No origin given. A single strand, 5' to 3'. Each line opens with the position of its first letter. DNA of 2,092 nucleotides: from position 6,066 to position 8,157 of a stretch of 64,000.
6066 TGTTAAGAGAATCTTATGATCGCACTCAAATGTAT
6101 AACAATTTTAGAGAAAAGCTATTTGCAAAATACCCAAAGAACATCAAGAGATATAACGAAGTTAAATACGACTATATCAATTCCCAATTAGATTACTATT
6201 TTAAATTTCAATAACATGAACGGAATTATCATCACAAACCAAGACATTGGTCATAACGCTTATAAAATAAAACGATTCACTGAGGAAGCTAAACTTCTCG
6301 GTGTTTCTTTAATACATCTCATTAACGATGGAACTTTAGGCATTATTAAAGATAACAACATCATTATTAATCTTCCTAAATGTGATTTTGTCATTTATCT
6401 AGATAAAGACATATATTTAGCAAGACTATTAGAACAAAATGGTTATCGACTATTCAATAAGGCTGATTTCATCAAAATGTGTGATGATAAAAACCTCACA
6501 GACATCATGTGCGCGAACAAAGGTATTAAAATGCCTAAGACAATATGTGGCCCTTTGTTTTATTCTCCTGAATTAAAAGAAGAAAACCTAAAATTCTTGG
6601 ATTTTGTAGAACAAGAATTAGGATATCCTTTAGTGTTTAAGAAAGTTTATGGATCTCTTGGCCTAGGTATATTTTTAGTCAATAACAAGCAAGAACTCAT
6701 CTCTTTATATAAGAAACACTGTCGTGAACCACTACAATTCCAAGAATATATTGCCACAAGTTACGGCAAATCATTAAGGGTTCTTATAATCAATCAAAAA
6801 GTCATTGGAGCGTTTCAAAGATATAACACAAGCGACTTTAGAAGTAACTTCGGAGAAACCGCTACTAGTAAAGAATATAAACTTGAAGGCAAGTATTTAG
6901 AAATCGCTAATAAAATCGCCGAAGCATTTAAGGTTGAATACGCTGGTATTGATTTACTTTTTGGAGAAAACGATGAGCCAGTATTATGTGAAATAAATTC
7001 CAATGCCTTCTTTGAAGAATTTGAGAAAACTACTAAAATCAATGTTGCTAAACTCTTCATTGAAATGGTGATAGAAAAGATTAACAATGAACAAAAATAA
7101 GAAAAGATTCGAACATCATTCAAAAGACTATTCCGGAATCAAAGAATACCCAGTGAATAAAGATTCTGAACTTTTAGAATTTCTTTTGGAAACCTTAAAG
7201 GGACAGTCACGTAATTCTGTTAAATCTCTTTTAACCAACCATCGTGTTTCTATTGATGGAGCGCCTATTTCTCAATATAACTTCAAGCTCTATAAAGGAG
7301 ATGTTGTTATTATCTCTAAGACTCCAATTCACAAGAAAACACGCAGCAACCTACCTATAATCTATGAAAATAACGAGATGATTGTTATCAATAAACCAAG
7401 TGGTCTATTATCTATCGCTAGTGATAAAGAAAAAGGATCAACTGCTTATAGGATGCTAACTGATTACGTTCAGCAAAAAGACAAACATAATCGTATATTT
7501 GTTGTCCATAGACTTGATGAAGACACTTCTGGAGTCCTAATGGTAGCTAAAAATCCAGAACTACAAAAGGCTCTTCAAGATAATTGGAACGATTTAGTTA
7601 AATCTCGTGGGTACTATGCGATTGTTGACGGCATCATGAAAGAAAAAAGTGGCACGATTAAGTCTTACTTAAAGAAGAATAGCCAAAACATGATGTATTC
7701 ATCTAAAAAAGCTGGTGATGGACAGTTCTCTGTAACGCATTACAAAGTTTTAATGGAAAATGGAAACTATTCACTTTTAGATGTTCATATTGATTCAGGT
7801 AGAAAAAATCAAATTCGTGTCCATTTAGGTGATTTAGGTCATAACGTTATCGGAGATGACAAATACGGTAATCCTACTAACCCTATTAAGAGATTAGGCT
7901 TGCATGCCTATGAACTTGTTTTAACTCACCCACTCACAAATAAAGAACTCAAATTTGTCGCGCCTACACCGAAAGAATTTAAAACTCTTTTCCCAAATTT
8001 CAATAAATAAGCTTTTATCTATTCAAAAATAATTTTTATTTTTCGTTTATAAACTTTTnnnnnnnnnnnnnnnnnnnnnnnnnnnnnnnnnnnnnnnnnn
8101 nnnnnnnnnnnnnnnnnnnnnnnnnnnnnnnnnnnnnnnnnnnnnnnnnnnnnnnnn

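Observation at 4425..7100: Compact trio: ATP-grasp ligase - GrpB nucleotidyltransferase-fold protein - RimK-type ATP-grasp ligase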

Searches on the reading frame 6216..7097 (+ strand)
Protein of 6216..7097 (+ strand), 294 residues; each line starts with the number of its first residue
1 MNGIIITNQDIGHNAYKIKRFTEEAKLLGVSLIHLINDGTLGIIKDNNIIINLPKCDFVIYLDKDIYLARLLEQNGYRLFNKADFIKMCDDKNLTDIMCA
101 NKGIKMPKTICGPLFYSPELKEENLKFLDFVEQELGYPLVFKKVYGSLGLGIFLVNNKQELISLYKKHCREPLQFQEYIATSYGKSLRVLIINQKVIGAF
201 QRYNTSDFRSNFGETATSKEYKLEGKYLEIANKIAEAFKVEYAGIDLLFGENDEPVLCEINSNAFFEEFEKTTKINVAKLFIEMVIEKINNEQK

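Call 3: search_protein_families(library=pfam, proteins=[window:6216-7097:+], max_evalue=0.01)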
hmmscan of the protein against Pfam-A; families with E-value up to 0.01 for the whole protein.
window:6216-7097:+ (294 aa): 6 families
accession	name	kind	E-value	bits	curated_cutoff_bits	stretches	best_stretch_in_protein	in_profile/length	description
PF08443.16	RimK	-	1.8e-35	122.7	21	1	91-284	3-187/188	RimK-like ATP-grasp domain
PF14397.11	ATPgrasp_ST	-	5.9e-11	42.5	31.4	1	77-196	7-120/278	Sugar-transfer associated ATP-grasp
PF02955.21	GSH-S_ATP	-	4.3e-09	36.5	23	1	130-248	27-152/175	Prokaryotic glutathione synthetase, ATP-grasp domain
PF02655.19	ATP-grasp_3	-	5.4e-07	30.3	23.2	1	90-262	2-155/160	ATP-grasp domain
PF07478.18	Dala_Dala_lig_C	-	0.00037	20.5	24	0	116-166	16-66/204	D-ala D-ala ligase C-terminus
PF14398.11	ATPgrasp_YheCD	-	0.0022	17.7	26.8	0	210-286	172-249/255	YheC/D like ATP-grasp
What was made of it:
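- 6216..7100 (+): RimK-family ATP-grasp ligase (alpha-L-glutamate ligase type). It is not an orthologue of any characterised member. PF08443 matches at E=1.8e-35 (call 3).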

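Call 4: search_protein_families(library=ncbifam, proteins=[window:6216-7097:+], max_evalue=0.01)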
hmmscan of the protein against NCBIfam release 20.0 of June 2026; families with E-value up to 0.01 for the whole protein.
window:6216-7097:+ (294 aa): 23 families
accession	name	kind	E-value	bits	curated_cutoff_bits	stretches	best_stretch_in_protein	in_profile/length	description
TIGR00768.1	rimK_fam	subfamily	1.3e-47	162.5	143.4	1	53-284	52-275/276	RimK family alpha-L-glutamate ligase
TIGR02144.1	LysX_arch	equivalog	3.4e-31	108.4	275.6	1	64-289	60-279/281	lysine biosynthesis protein LysX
NF040720.1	MptN_Meth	equivalog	3e-25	88.9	350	1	70-285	80-290/291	tetrahydromethanopterin:alpha-L-glutamate ligase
NF007764.0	PRK10446.1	equivalog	3.9e-20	72.3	331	1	76-290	84-291/300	30S ribosomal protein S6--L-glutamate ligase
TIGR04443.1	F420_CofF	equivalog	3.4e-19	69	300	1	18-287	19-280/283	coenzyme gamma-F420-2:alpha-L-glutamate ligase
NF003573.0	PRK05246.1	equivalog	4.3e-13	48.7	272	1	128-290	148-314/316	glutathione synthase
TIGR04356.1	grasp_GAK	hypoth_equivalog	1.9e-10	40.4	300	1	66-289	74-287/287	GAK system ATP-grasp enzyme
TIGR01380.1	glut_syn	equivalog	2.1e-09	36.8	299.05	1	138-285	155-308/312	glutathione synthase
NF009110.0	PRK12458.1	subfamily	1.7e-07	30.6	408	1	126-235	158-277/349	glutathione synthetase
NF009404.0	PRK12767.1-3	equivalog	1.4e-06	27.5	316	1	69-198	89-205/344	carbamoyl phosphate synthase-like protein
NF009402.0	PRK12767.1-1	equivalog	1.8e-06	27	218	1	75-199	99-215/329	carbamoyl phosphate synthase-like protein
TIGR02068.2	cya_phycin_syn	equivalog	4.9e-06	24.8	850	1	88-203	210-315/862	cyanophycin synthetase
NF009406.0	PRK12767.1-5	equivalog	1e-05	24.8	271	1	79-262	92-269/327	carbamoyl phosphate synthase-like protein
NF009405.0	PRK12767.1-4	equivalog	3.6e-05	22.9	390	1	78-181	99-186/320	carbamoyl phosphate synthase-like protein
NF038074.1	fam_STM4014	hypoth_equivalog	6.5e-05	22.4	175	0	217-262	280-325/349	STM4014 family protein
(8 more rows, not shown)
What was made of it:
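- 6216..7100 (+): It falls far below the cutoffs for LysX (108 against 276), MptN (89 against 350), E. coli RimK (72 against 331) and CofF (69 against 300) (call 4).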

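Call 21: find_homologous_proteins(query=window:6216-7097:+, max_evalue=0.00001)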
Query window:6216-7097:+ (294 aa): 2373 proteins with E <= 0.00001 among 3053 candidates; the best 120 are listed.
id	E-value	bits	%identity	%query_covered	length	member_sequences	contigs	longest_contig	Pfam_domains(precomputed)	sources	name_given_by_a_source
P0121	2.1e-179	613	93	100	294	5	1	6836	PF02955.22,PF14397.12,PF08443.17,PF02655.20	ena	-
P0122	1.4e-152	525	80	98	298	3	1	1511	PF02955.22,PF14397.12,PF08443.17,PF02655.20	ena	-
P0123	1.9e-152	525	79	99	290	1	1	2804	PF02955.22,PF14397.12,PF08443.17,PF02655.20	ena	-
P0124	3.1e-152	524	80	98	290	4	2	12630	PF02955.22,PF14397.12,PF08443.17,PF02655.20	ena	-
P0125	5.3e-152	523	80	98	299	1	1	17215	PF02955.22,PF14397.12,PF08443.17,PF02655.20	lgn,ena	-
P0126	1.0e-151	522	79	99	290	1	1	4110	PF02955.22,PF14397.12,PF08443.17,PF02655.20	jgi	jgi:RimK family alpha-L-glutamate ligase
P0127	1.3e-151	522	79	98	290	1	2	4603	PF02955.22,PF14397.12,PF08443.17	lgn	-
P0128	1.9e-151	521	79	99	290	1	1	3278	PF02955.22,PF14397.12,PF08443.17,PF02655.20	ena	-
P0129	2.3e-151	521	79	99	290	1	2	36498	PF02955.22,PF14397.12,PF08443.17,PF02655.20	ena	-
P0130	2.3e-151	521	80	98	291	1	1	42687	PF02955.22,PF14397.12,PF08443.17,PF02655.20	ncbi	-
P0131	3.5e-151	521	79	98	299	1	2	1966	PF02955.22,PF14397.12,PF08443.17,PF02655.20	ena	-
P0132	1.7e-150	518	79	99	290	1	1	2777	PF02955.22,PF14397.12,PF08443.17,PF02655.20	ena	-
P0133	4.1e-150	517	79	98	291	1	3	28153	PF02955.22,PF14397.12,PF08443.17,PF02655.20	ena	-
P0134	4.3e-150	517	79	98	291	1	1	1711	PF02955.22,PF14397.12,PF08443.17,PF02655.20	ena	-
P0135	4.7e-150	517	79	98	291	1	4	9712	PF02955.22,PF14397.12,PF08443.17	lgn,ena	-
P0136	4.9e-150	517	79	98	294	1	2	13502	PF02955.22,PF14397.12,PF08443.17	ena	-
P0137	6.4e-150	516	79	98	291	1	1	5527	PF02955.22,PF14397.12,PF08443.17,PF02655.20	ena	-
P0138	1.9e-149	515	79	98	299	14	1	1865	PF02955.22,PF14397.12,PF08443.17,PF02655.20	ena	-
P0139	4.3e-149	514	78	98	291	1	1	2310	PF02955.22,PF14397.12,PF08443.17,PF02655.20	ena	-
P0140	4.4e-148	510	76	100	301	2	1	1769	PF02955.22,PF14397.12,PF08443.17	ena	-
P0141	4.6e-148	510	77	98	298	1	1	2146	PF02955.22,PF14397.12,PF08443.17,PF02655.20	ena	-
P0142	1.7e-147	508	78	99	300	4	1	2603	PF02955.22,PF14397.12,PF08443.17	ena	-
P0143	1.7e-147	508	76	98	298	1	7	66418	PF02955.22,PF14397.12,PF08443.17,PF02655.20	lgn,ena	-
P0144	2.3e-147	508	76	100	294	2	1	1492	PF02955.22,PF14397.12,PF08443.17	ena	-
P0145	3.5e-147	507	77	98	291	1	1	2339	PF02955.22,PF14397.12,PF08443.17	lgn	-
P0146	6.5e-147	507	78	99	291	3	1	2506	PF02955.22,PF14397.12,PF08443.17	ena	-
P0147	9.0e-147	506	77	99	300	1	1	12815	PF02955.22,PF14397.12,PF08443.17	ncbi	-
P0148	1.2e-146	506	76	100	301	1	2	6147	PF02955.22,PF14397.12,PF08443.17,PF02655.20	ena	-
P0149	2.3e-146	505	77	99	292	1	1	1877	PF02955.22,PF14397.12,PF08443.17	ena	-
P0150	2.3e-146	505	76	100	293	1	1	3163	PF02955.22,PF14397.12,PF08443.17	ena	-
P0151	2.6e-146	505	76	98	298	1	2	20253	PF02955.22,PF14397.12,PF08443.17,PF02655.20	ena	-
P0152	3.1e-146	504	76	100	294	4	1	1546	PF02955.22,PF14397.12,PF08443.17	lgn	-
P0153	3.5e-146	504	78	98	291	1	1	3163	PF02955.22,PF14397.12,PF08443.17,PF02655.20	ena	-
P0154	4.5e-146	504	77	99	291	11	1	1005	PF02955.22,PF14397.12,PF08443.17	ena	-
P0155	5.4e-146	504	78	98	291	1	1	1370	PF02955.22,PF14397.12,PF08443.17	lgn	-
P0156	6.7e-146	503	75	100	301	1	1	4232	PF02955.22,PF14397.12,PF08443.17,PF02655.20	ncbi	-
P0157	1.4e-145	502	78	99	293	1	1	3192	PF02955.22,PF14397.12,PF08443.17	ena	-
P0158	8.3e-145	500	76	100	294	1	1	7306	PF02955.22,PF14397.12,PF08443.17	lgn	-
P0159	1.2e-144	499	77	98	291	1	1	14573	PF02955.22,PF14397.12,PF08443.17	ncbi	-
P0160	1.5e-144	499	76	98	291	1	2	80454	PF02955.22,PF14397.12,PF08443.17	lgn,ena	-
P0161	1.7e-144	499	76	98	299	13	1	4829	PF02955.22,PF14397.12,PF08443.17,PF02655.20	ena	-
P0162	1.7e-144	499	74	99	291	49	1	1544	PF02955.22,PF14397.12,PF08443.17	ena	-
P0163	2.3e-144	498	78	98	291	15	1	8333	PF02955.22,PF14397.12,PF08443.17,PF02655.20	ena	-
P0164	4.8e-144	497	75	99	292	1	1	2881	PF02955.22,PF14397.12,PF08443.17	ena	-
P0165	5.9e-144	497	77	98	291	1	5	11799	PF02955.22,PF14397.12,PF08443.17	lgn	-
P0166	8.8e-144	496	76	98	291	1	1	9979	PF02955.22,PF14397.12,PF08443.17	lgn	-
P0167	1.0e-143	496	76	98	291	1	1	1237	PF02955.22,PF14397.12,PF08443.17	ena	-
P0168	1.8e-143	495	76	98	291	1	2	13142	PF02955.22,PF14397.12,PF08443.17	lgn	-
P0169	8.1e-143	493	74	99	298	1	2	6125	PF02955.22,PF14397.12,PF08443.17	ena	-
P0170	1.1e-142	493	72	100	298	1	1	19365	PF02955.22,PF14397.12,PF08443.17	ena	-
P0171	2.0e-142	492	75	98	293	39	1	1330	PF02955.22,PF14397.12,PF08443.17,PF02655.20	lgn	-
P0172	2.8e-142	491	76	97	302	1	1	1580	PF02955.22,PF14397.12,PF08443.17,PF02655.20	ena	-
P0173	6.4e-142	490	73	100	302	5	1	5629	PF02955.22,PF14397.12,PF08443.17,PF02655.20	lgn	-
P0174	7.4e-142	490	74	100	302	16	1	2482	PF02955.22,PF14397.12,PF08443.17,PF02655.20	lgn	-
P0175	3.8e-141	488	74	100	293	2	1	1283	PF02955.22,PF14397.12,PF08443.17,PF02655.20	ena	-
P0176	7.6e-141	487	73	99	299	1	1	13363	PF02955.22,PF14397.12,PF08443.17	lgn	-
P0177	7.6e-141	487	75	98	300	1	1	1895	PF02955.22,PF14397.12,PF08443.17,PF02655.20,PF07478.19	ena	-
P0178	8.5e-141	486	75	100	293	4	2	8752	PF02955.22,PF08443.17,PF02655.20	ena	-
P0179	3.5e-140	484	74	98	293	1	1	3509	PF02955.22,PF14397.12,PF08443.17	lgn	-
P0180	5.8e-140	484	75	98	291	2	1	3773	PF02955.22,PF14397.12,PF08443.17,PF02655.20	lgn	-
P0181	1.3e-139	483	75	98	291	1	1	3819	PF02955.22,PF14397.12,PF08443.17,PF02655.20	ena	-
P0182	1.6e-138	479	73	99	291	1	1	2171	PF02955.22,PF14397.12,PF08443.17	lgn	-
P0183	3.8e-138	478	74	98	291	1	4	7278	PF02955.22,PF14397.12,PF08443.17,PF02655.20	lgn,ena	-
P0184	1.3e-136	473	74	99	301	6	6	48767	PF02955.22,PF08443.17,PF02655.20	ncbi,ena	-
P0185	4.5e-134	464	70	100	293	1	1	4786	PF02955.22,PF14397.12,PF08443.17,PF02655.20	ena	-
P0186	5.1e-134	464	71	100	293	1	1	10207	PF02955.22,PF08443.17,PF02655.20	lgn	-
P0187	1.6e-131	456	70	99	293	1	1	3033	PF02955.22,PF14397.12,PF08443.17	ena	-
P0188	3.5e-131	455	70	100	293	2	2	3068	PF02955.22,PF14397.12,PF08443.17,PF02655.20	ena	-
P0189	5.7e-131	454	71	100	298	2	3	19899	PF14397.12,PF08443.17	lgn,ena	-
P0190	8.2e-131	454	69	100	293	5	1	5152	PF02955.22,PF14397.12,PF08443.17,PF02655.20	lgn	-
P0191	9.9e-131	453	68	100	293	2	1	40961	PF02955.22,PF08443.17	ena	-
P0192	9.9e-130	450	70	100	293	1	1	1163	PF02955.22,PF14397.12,PF08443.17,PF02655.20,PF07478.19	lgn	-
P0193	1.1e-129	450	70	98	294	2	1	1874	PF02955.22,PF14397.12,PF08443.17,PF02655.20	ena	-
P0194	5.6e-129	448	67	100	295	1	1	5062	PF02955.22,PF14397.12,PF08443.17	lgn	-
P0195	1.9e-128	446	71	99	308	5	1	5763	PF14397.12,PF08443.17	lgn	-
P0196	2.4e-128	446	70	100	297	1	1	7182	PF02955.22,PF14397.12,PF08443.17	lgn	-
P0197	4.5e-128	445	69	100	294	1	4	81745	PF02955.22,PF14397.12,PF08443.17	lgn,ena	-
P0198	5.3e-128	445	68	100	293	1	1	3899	PF02955.22,PF14397.12,PF08443.17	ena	-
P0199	5.7e-128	444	70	98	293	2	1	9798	PF02955.22,PF14397.12,PF08443.17,PF02655.20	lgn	-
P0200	8.2e-128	444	69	100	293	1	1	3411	PF14397.12,PF08443.17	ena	-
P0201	1.0e-127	444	67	100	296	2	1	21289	PF02955.22,PF14397.12,PF08443.17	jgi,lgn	-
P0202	1.8e-127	443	67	98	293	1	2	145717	PF02955.22,PF14397.12,PF08443.17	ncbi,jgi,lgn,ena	-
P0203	1.8e-127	443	66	98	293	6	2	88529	PF02955.22,PF14397.12,PF08443.17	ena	-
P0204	1.9e-127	443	70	100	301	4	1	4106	PF02955.22,PF14397.12,PF08443.17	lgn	-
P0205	2.9e-127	442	67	98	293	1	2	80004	PF02955.22,PF08443.17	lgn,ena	-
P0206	3.2e-127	442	66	100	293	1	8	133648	PF02955.22,PF14397.12,PF08443.17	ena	-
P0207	4.4e-127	442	67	100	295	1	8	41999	PF02955.22,PF14397.12,PF08443.17,PF02655.20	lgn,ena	-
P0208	5.0e-127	441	66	98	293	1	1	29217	PF02955.22,PF14397.12,PF08443.17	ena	-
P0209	6.1e-127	441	68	100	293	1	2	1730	PF02955.22,PF14397.12,PF08443.17,PF02655.20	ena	-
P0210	8.0e-127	441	67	98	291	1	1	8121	PF02955.22,PF14397.12,PF08443.17,PF02655.20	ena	-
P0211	1.0e-126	440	69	97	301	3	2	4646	PF02955.22,PF14397.12,PF08443.17,PF02655.20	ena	-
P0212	1.4e-126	440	66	100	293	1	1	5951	PF02955.22,PF14397.12,PF08443.17,PF02655.20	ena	-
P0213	1.5e-126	440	69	100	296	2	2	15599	PF02955.22,PF14397.12,PF08443.17,PF02655.20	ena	-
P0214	4.0e-126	438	67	98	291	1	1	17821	PF02955.22,PF14397.12,PF08443.17,PF02655.20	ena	-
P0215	5.9e-126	438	70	98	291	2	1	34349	PF02955.22,PF14397.12,PF08443.17,PF02655.20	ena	-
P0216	6.7e-126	438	68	100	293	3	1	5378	PF02955.22,PF14397.12,PF08443.17,PF02655.20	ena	-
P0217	7.1e-126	438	67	100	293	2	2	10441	PF02955.22,PF14397.12,PF08443.17,PF02655.20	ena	-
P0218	1.1e-125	437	66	100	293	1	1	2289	PF02955.22,PF14397.12,PF08443.17,PF02655.20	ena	-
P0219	1.6e-125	436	70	100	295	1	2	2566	PF14397.12,PF08443.17,PF02655.20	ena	-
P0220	1.7e-125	436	68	100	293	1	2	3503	PF02955.22,PF14397.12,PF08443.17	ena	-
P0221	3.6e-125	435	64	100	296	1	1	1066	PF02955.22,PF14397.12,PF03133.21,PF08443.17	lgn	-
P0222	7.2e-125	434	67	98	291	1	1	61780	PF02955.22,PF14397.12,PF08443.17,PF02655.20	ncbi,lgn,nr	ncbi:MAG: RimK family alpha-L-glutamate ligase [Bacilli bacterium]|nr:RimK family alpha-L-glutamate 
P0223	7.4e-125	434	68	98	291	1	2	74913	PF14397.12,PF08443.17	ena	-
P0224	1.2e-124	434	67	100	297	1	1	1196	PF02955.22,PF14397.12,PF08443.17,PF02655.20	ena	-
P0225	1.8e-124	433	67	99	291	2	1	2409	PF02955.22,PF14397.12,PF08443.17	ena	-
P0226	1.9e-124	433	67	98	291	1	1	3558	PF02955.22,PF14397.12,PF08443.17,PF02655.20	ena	-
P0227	2.2e-124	433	68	99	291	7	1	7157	PF02955.22,PF14397.12,PF08443.17,PF02655.20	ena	-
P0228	3.8e-124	432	65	100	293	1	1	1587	PF02955.22,PF14397.12,PF08443.17,PF02655.20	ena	-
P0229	3.9e-124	432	66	100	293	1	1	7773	PF02955.22,PF14397.12,PF08443.17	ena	-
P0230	4.3e-124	432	67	100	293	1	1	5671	PF14397.12,PF08443.17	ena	-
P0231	1.9e-123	430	64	100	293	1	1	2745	PF02955.22,PF14397.12,PF08443.17,PF07478.19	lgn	-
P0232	2.2e-123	429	65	100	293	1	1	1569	PF02955.22,PF14397.12,PF08443.17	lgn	-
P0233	2.9e-123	429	67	98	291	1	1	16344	PF02955.22,PF14397.12,PF08443.17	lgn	-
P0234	3.2e-123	429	66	98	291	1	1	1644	PF02955.22,PF14397.12,PF08443.17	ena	-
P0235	7.0e-123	428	64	100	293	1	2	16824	PF02955.22,PF14397.12,PF08443.17,PF02655.20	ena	-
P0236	7.4e-123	428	67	100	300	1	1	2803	PF02955.22,PF14397.12,PF08443.17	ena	-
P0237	1.6e-122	427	64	100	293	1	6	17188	PF02955.22,PF14397.12,PF08443.17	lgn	-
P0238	1.7e-122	426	67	98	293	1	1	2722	PF02955.22,PF14397.12,PF08443.17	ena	-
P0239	1.8e-122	426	65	100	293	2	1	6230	PF02955.22,PF14397.12,PF08443.17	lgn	-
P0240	2.0e-122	426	66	100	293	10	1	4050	PF02955.22,PF14397.12,PF08443.17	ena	-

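Call 29: search_solved_structures(query=window:6216-7097:+, max_evalue=0.00001, show_alignments=2)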
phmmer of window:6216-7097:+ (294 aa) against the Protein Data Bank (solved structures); distinct sequences matched with E-value up to 0.00001: 9.
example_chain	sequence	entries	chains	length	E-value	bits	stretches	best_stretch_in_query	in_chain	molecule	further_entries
5zct_A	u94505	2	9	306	2e-17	66.9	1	73-284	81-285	Ribosomal protein S6--L-glutamate ligase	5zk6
4iwx_A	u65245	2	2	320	2.2e-17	66.7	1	73-284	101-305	Ribosomal protein S6 modification protein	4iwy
7qys_A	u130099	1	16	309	7.4e-14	55.1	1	116-285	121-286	Probable alpha-L-glutamate ligase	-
7qyr_A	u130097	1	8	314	1.3e-13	54.4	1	75-285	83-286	Probable alpha-L-glutamate ligase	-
3vpb_A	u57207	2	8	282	5.4e-13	52.3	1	64-288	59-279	Putative acetylornithine deacetylase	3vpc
5k2m_A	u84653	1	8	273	5.4e-10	42.5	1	64-287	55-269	RimK-related lysine biosynthesis protein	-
3vpd_A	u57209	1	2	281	1.7e-08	37.6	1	63-277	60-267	Ribosomal protein S6 modification protein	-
1uc8_A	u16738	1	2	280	4e-08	36.3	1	63-277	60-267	lysine biosynthesis enzyme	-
1uc9_A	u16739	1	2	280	6.7e-08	35.6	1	63-277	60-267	lysine biosynthesis enzyme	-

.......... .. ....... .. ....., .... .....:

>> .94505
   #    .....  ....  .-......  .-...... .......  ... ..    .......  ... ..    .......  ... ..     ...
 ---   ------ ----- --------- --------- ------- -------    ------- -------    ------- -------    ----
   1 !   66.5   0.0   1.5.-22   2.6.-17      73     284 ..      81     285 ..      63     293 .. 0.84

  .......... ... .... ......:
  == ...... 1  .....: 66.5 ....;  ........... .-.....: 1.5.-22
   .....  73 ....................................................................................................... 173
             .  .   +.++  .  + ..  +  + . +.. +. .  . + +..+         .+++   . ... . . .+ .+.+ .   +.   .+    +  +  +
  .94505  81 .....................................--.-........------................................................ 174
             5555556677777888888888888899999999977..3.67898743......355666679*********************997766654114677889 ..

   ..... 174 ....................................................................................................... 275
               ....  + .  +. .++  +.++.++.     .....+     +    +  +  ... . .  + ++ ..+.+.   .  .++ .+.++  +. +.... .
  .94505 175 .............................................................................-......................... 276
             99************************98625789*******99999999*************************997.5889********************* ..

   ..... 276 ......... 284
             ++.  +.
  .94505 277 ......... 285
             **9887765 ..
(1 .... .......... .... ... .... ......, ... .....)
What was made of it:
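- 6216..7100 (+): The best PDB hit is E. coli RimK 5zct at E=2e-17 (call 29).
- The closest solved relative is E. coli RimK (call 29).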

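Call 96: search_protein_families(library=padloc, proteins=[window:6216-7097:+], max_evalue=0.001)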
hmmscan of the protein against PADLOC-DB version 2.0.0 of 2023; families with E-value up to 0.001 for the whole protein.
window:6216-7097:+ (294 aa): 0 families

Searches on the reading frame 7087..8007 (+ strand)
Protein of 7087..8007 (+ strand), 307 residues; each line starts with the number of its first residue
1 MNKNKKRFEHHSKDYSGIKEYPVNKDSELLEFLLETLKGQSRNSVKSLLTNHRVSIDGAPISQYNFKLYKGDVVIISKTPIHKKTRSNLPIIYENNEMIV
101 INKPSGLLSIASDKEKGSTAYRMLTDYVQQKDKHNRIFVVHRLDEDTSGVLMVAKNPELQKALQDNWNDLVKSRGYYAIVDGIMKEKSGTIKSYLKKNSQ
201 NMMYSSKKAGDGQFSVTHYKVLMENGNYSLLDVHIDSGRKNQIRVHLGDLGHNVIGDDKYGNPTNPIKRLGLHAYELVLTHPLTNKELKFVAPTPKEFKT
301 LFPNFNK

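Call 3: search_protein_families(library=pfam, proteins=[window:7087-8007:+], max_evalue=0.01)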
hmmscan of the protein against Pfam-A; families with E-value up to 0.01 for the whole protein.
window:7087-8007:+ (307 aa): 2 families
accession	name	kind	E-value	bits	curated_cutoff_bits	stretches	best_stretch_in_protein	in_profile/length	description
PF00849.27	PseudoU_synth_2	-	8.3e-33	114.2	26.8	1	98-247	2-150/152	RNA pseudouridylate synthase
PF13275.11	S4_2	-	0.0023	18.2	24.6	1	45-79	26-60/65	S4 domain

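Call 4: search_protein_families(library=ncbifam, proteins=[window:7087-8007:+], max_evalue=0.01)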
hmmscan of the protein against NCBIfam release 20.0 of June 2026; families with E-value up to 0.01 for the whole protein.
window:7087-8007:+ (307 aa): 10 families
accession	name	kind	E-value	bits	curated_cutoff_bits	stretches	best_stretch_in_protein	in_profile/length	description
TIGR00005.1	rluA_subfam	subfamily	3e-60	204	192.7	1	25-304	4-296/298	RluA family pseudouridine synthase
NF008385.0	PRK11180.1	equivalog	2.1e-37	129.2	351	1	35-302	26-309/325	23S rRNA pseudouridine(1911/1915/1917) synthase RluD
NF008321.0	PRK11112.1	equivalog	1.4e-31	109.8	328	1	89-306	2-235/257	tRNA pseudouridine(65) synthase TruC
NF008249.0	PRK11025.1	equivalog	3.6e-26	91.8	378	1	32-302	25-310/317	23S rRNA pseudouridine(955/2504/2580) synthase RluC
TIGR01621.1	RluA-like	hypoth_equivalog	6.1e-24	84.5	222.3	1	89-293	2-195/217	TIGR01621 family pseudouridine synthase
NF007543.0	PRK10158.1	equivalog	1.7e-23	83.4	286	1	89-294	14-217/219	bifunctional tRNA pseudouridine(32) synthase/23S rRNA pseudouridine(746) synthase RluA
TIGR00093.1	TIGR00093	subfamily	2.7e-10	40.2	109.3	1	102-254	1-135/161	pseudouridine synthase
NF007784.0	PRK10475.1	equivalog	1.1e-05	24.6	318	1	68-169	46-132/290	23S rRNA pseudouridine(2604) synthase RluF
NF007976.1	PRK10700.1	equivalog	0.0011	18.1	290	1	36-169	11-135/291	23S rRNA pseudouridine(2605) synthase RluB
TIGR02988.1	YaaA_near_RecF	hypoth_equivalog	0.0028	17.8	84.75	0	44-76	26-58/60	S4 domain-containing protein YaaA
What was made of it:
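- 7087..8010 (+): RluA-family pseudouridine synthase with an S4-like N-terminus. It is the constant downstream anchor of the neighbourhood and is context, not part of the trio. TIGR00005 scores 204 against 192.7 (call 4).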

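Call 96: search_protein_families(library=padloc, proteins=[window:7087-8007:+], max_evalue=0.001)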
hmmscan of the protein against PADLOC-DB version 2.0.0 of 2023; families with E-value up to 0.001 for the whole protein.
window:7087-8007:+ (307 aa): 0 families
